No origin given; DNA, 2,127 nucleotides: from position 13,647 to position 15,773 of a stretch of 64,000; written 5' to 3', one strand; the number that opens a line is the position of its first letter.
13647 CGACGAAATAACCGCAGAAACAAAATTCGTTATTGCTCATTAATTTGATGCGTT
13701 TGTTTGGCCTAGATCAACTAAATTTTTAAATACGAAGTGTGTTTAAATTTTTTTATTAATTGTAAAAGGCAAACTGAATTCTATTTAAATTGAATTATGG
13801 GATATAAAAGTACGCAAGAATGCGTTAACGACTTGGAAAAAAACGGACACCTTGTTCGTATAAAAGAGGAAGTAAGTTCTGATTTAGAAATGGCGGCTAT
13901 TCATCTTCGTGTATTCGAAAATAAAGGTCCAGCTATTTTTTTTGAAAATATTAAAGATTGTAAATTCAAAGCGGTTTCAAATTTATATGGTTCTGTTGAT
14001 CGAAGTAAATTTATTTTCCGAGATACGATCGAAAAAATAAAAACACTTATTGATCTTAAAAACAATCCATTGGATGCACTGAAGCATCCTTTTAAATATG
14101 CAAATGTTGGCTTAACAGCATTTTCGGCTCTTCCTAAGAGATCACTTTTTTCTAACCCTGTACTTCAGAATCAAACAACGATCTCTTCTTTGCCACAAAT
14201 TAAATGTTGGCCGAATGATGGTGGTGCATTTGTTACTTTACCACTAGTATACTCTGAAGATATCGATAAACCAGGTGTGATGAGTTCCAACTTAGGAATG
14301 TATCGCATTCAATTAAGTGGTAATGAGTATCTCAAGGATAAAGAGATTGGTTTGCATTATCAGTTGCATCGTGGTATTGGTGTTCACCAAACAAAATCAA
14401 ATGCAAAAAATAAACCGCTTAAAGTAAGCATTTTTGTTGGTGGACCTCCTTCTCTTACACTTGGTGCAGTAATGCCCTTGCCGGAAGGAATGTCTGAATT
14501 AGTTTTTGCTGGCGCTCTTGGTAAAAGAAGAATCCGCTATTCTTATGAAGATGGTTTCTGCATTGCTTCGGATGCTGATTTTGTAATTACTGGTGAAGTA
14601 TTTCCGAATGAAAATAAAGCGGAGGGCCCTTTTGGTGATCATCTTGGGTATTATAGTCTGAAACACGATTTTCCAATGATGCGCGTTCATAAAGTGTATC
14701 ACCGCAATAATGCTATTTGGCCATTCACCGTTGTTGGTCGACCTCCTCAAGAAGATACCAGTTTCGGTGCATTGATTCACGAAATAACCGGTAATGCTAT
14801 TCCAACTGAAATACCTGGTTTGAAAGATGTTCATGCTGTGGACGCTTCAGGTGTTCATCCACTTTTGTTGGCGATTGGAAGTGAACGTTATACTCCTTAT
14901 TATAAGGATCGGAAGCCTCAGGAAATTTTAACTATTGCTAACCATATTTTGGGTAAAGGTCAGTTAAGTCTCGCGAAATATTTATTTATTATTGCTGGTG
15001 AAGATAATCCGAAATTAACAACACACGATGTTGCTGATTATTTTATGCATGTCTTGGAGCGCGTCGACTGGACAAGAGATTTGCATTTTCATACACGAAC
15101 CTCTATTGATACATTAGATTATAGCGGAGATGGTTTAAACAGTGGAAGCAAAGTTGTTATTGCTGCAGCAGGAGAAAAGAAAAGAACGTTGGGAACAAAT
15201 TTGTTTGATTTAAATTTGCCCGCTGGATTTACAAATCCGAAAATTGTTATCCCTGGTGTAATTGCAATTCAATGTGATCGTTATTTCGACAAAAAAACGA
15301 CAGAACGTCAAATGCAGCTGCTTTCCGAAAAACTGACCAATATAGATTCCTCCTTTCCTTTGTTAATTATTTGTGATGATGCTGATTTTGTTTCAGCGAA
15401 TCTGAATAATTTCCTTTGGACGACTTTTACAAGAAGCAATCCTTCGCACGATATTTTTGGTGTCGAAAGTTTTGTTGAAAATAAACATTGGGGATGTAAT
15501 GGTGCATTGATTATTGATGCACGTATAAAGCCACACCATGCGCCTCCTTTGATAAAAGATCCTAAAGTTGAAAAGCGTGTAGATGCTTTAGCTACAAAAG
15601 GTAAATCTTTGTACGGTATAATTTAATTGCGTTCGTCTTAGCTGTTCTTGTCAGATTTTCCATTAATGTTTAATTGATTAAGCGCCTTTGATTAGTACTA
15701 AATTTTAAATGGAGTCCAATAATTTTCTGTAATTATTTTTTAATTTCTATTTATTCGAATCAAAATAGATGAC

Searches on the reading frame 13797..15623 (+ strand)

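Call 45: search_protein_families(library=pfam, proteins=[window:13797-15623:+], max_evalue=0.00001)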
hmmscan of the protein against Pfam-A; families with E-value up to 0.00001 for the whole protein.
window:13797-15623:+ (609 aa): 3 families
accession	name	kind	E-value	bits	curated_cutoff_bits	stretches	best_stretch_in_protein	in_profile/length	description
PF01977.22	UbiD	-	2e-60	204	23.3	1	124-316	18-206/206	3-octaprenyl-4-hydroxybenzoate carboxy-lyase Rift-related domain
PF20696.2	UbiD_C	-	2.7e-31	108.7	24.2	1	323-457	3-127/127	3-octaprenyl-4-hydroxybenzoate carboxy-lyase C-terminal domain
PF20695.2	UbiD_N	-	1.1e-21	77.2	24.3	1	11-87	2-77/78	3-octaprenyl-4-hydroxybenzoate carboxy-lyase N-terminal domain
